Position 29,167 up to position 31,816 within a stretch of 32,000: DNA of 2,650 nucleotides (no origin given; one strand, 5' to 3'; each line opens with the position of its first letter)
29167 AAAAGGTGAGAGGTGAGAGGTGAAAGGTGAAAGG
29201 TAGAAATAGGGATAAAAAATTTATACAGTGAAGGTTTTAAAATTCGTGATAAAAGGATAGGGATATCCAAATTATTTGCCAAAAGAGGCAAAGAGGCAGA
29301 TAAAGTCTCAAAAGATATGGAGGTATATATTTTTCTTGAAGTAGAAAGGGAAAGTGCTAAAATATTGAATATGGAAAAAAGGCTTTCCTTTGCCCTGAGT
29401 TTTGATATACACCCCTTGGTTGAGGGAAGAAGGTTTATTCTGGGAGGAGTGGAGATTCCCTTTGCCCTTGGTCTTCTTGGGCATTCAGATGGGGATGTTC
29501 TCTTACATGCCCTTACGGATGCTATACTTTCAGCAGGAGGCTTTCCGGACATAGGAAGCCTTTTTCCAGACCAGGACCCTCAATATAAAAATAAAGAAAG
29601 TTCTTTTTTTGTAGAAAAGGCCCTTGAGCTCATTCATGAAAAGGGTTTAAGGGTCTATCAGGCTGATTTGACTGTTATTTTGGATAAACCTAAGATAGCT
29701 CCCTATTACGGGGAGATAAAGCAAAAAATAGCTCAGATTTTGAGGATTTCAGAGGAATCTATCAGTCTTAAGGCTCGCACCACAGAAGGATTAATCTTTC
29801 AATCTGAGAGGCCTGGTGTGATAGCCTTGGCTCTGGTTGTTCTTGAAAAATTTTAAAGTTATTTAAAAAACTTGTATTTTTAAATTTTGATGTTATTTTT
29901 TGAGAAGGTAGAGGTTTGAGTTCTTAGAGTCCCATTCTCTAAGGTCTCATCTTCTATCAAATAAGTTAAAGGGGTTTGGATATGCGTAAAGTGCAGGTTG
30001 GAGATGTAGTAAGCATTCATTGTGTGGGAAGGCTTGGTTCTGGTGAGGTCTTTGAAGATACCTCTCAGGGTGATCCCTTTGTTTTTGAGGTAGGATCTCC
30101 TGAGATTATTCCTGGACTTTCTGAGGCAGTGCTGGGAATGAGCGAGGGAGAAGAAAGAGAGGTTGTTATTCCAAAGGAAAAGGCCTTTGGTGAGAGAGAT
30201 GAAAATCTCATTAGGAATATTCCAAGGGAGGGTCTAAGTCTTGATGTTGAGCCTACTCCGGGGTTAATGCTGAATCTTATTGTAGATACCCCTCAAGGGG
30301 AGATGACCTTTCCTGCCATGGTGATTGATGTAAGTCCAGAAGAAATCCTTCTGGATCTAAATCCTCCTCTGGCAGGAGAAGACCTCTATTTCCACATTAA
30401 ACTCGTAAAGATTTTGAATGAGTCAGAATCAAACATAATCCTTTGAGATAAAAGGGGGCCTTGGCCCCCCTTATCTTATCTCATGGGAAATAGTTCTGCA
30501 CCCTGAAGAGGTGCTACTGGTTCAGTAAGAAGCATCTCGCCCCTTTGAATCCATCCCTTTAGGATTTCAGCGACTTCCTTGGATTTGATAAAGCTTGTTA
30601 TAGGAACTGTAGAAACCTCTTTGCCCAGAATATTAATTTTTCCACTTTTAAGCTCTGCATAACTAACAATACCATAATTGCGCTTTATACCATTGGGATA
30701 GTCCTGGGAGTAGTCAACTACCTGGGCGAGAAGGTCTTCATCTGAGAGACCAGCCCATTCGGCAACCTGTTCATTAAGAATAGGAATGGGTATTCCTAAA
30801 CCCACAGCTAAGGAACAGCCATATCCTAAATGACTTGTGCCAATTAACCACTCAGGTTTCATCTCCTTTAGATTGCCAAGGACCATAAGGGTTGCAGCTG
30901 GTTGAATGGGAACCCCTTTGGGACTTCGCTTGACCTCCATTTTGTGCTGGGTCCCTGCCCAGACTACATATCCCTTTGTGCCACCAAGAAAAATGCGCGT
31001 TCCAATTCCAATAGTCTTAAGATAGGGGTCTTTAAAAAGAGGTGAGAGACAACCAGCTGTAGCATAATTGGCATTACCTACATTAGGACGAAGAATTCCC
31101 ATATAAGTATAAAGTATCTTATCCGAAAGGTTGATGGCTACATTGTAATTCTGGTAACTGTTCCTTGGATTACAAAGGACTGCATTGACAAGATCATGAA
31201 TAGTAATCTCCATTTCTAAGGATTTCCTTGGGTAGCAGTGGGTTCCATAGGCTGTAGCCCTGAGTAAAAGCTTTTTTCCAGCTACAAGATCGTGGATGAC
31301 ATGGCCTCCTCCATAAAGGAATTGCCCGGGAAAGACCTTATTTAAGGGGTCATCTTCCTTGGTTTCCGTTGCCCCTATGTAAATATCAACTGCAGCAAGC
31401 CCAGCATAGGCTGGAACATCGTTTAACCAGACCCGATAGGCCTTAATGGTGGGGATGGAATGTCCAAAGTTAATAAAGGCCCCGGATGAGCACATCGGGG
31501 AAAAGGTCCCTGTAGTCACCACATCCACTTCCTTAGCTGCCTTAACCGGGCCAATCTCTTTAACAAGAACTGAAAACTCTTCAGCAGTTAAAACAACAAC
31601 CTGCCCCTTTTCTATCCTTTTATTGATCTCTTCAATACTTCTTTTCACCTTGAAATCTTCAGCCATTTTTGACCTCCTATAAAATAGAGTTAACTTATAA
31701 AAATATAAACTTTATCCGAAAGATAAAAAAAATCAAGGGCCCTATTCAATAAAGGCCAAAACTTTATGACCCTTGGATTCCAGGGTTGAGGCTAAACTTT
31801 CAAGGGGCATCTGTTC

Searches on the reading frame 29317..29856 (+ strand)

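Call 64: search_protein_families(library=pfam, proteins=[window:29317-29856:+], max_evalue=0.00001)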
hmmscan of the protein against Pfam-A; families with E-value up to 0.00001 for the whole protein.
window:29317-29856:+ (179 aa): 1 family
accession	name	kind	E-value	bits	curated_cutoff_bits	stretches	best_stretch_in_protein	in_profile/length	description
PF02542.21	YgbB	-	1.1e-52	178.9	26.7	1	26-176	4-154/155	YgbB family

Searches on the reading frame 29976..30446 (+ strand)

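Call 64: search_protein_families(library=pfam, proteins=[window:29976-30446:+], max_evalue=0.00001)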
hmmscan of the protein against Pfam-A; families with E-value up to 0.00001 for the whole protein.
window:29976-30446:+ (156 aa): 1 family
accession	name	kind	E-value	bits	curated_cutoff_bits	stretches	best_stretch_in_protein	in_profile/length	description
PF00254.34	FKBP_C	-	6.3e-20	71.7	21.1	1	4-77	3-77/94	FKBP-type peptidyl-prolyl cis-trans isomerase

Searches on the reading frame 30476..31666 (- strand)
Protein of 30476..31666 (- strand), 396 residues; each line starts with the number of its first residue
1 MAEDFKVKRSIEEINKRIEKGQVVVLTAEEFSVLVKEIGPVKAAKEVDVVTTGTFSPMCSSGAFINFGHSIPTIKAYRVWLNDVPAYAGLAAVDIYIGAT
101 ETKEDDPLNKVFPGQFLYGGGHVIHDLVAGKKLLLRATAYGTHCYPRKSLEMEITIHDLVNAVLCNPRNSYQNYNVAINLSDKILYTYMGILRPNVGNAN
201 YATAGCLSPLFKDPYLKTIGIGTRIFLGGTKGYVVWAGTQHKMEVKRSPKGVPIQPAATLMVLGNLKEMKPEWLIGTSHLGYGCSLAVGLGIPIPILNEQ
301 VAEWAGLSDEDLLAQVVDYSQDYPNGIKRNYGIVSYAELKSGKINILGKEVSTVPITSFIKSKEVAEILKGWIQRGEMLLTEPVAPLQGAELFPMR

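Call 64: search_protein_families(library=pfam, proteins=[window:30476-31666:-], max_evalue=0.00001)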
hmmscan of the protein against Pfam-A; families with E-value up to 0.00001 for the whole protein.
window:30476-31666:- (396 aa): 1 family
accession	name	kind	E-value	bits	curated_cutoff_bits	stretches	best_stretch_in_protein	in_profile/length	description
PF01837.22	HcyBio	-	4.3e-149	496.6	26.2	1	23-380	1-349/349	Homocysteine biosynthesis enzyme, sulfur-incorporation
